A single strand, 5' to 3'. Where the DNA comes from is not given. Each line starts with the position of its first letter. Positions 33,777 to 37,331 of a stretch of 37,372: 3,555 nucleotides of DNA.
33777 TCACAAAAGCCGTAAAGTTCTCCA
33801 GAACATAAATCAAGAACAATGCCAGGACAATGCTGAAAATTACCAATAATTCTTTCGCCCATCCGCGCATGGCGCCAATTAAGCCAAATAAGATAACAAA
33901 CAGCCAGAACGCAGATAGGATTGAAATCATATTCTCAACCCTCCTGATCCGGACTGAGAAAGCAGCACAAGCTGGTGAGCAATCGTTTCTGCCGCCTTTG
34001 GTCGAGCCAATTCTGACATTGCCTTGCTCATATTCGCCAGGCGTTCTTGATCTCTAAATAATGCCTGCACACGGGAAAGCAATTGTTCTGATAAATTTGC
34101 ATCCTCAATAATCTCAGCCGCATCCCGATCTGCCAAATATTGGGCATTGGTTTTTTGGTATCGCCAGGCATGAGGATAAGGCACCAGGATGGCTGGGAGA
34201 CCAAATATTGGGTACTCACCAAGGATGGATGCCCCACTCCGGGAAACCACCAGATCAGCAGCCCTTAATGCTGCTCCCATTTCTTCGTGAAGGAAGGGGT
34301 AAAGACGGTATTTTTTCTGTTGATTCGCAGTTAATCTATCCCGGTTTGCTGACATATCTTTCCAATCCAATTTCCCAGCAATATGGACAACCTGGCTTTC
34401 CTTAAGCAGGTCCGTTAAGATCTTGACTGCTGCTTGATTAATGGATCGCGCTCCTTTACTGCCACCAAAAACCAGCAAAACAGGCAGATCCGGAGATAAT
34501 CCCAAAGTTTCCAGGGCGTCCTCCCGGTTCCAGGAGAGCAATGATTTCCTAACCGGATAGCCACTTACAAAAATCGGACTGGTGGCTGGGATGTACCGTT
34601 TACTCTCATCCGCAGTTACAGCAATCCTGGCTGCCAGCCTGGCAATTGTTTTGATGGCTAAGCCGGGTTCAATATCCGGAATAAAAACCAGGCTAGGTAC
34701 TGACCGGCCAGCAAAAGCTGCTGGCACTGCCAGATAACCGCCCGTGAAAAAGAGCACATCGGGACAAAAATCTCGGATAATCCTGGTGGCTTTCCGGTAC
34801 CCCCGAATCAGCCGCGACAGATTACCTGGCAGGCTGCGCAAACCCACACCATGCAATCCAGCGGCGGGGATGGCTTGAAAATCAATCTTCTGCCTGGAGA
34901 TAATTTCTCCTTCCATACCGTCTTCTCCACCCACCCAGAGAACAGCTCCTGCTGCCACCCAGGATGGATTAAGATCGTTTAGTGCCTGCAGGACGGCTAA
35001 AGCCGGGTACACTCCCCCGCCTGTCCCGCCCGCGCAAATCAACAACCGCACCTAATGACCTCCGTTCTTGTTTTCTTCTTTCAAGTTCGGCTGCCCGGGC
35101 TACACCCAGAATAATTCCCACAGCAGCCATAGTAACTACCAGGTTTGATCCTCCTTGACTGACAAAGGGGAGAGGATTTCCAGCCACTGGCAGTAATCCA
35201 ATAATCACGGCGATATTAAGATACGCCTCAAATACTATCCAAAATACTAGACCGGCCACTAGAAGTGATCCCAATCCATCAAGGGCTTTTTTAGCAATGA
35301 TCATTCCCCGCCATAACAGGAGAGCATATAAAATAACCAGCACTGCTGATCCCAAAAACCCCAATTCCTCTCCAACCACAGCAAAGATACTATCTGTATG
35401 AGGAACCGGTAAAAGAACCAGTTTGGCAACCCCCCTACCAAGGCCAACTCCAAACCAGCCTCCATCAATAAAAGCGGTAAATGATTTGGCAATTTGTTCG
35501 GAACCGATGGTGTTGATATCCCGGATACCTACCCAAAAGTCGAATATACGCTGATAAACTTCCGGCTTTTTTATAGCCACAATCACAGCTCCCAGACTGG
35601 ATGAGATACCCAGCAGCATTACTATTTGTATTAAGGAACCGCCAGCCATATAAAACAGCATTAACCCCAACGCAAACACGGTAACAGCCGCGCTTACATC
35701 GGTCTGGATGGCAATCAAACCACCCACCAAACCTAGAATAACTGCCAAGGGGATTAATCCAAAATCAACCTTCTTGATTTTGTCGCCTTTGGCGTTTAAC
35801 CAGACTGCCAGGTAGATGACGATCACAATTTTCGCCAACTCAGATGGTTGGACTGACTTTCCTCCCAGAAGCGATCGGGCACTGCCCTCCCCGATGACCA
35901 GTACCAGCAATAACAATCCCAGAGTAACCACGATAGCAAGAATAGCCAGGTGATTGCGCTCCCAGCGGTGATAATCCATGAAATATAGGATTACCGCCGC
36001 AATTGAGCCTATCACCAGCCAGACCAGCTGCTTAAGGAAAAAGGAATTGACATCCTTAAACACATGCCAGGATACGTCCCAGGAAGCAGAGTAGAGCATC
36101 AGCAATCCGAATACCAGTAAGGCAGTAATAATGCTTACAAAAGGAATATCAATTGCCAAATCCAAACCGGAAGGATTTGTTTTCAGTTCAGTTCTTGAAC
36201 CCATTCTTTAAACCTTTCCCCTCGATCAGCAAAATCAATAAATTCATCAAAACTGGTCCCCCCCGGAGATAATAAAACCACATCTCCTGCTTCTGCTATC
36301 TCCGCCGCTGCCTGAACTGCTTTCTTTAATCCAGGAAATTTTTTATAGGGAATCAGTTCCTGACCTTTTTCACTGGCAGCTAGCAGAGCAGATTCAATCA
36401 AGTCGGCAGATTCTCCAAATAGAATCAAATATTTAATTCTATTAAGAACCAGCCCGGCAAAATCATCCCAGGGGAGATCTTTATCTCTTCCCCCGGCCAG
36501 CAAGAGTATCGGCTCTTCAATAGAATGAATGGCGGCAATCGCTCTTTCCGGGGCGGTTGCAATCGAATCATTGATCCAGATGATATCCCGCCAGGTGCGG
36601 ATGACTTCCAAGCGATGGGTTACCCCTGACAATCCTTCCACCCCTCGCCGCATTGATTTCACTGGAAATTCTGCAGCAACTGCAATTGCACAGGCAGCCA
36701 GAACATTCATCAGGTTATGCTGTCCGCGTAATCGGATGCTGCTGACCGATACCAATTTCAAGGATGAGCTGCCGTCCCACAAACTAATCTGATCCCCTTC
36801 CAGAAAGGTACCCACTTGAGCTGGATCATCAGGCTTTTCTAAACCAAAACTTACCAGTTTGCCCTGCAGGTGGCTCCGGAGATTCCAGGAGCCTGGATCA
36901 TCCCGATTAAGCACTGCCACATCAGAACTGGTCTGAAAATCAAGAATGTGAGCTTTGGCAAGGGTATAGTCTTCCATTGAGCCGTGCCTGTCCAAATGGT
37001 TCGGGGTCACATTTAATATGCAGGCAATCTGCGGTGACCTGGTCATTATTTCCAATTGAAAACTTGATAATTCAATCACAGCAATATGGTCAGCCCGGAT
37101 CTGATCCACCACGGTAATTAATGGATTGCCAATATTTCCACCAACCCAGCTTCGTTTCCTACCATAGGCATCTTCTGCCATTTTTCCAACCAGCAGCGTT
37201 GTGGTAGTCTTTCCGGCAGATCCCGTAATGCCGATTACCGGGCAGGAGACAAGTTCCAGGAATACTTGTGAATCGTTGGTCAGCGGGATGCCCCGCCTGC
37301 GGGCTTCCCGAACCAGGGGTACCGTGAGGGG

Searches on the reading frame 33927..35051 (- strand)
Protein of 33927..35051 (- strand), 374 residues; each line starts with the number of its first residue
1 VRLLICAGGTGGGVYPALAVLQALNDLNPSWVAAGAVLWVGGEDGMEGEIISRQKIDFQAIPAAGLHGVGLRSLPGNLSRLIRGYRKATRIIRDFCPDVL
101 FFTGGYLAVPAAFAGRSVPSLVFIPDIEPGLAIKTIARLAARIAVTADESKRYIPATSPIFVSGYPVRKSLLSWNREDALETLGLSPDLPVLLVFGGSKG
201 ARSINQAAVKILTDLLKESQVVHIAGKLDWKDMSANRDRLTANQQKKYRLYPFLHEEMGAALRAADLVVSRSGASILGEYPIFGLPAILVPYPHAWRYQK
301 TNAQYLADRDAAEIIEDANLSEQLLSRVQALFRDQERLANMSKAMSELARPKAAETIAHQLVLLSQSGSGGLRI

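Call 27: search_protein_families(library=pfam, proteins=[window:33927-35051:-], max_evalue=0.00001)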
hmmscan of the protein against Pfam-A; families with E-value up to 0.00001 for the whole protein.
window:33927-35051:- (374 aa): 2 families
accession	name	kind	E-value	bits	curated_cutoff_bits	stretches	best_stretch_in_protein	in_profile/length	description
PF04101.22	Glyco_tran_28_C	-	2.3e-33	116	22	1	191-356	1-165/166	Glycosyltransferase family 28 C-terminal domain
PF03033.26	Glyco_transf_28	-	2.3e-18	67.1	26.2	1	4-144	2-138/139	Glycosyltransferase family 28 N-terminal domain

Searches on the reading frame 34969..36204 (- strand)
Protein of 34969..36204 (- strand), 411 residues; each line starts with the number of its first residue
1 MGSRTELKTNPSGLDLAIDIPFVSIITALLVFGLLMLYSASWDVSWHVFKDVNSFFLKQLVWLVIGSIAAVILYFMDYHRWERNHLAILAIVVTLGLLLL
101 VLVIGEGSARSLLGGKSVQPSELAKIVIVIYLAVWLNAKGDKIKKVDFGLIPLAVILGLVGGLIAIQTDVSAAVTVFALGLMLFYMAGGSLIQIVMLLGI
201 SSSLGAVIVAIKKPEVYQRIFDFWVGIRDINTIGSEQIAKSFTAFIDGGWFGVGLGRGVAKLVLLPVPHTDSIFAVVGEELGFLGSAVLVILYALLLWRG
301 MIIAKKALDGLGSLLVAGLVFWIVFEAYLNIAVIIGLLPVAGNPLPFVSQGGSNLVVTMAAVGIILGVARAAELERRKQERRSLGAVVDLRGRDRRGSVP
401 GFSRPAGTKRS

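Call 27: search_protein_families(library=pfam, proteins=[window:34969-36204:-], max_evalue=0.00001)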
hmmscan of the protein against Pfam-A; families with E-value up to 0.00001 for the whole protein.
window:34969-36204:- (411 aa): 1 family
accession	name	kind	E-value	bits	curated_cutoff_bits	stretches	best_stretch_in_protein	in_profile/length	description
PF01098.24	FTSW_RODA_SPOVE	-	1.5e-73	248.3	26.4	1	25-371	6-353/356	Cell cycle protein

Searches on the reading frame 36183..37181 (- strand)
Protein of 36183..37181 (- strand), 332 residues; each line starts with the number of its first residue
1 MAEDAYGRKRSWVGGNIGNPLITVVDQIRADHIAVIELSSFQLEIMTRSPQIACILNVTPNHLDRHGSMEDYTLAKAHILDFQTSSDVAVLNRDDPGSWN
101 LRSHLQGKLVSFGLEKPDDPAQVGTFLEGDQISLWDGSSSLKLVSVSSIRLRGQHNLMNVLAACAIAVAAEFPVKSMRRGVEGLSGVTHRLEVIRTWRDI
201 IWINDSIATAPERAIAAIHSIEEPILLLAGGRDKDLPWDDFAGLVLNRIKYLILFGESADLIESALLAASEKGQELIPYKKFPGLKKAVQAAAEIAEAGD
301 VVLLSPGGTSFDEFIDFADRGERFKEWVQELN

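Call 27: search_protein_families(library=pfam, proteins=[window:36183-37181:-], max_evalue=0.00001)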
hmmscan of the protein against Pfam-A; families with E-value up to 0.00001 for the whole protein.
window:36183-37181:- (332 aa): 2 families
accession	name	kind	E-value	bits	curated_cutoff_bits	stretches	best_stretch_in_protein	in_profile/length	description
PF08245.18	Mur_ligase_M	-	9.4e-24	84.9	24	1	32-167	58-200/200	Mur ligase middle domain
PF02875.26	Mur_ligase_C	-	7e-12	46.7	28.4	1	189-306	1-125/127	Mur ligase, glutamate ligase domain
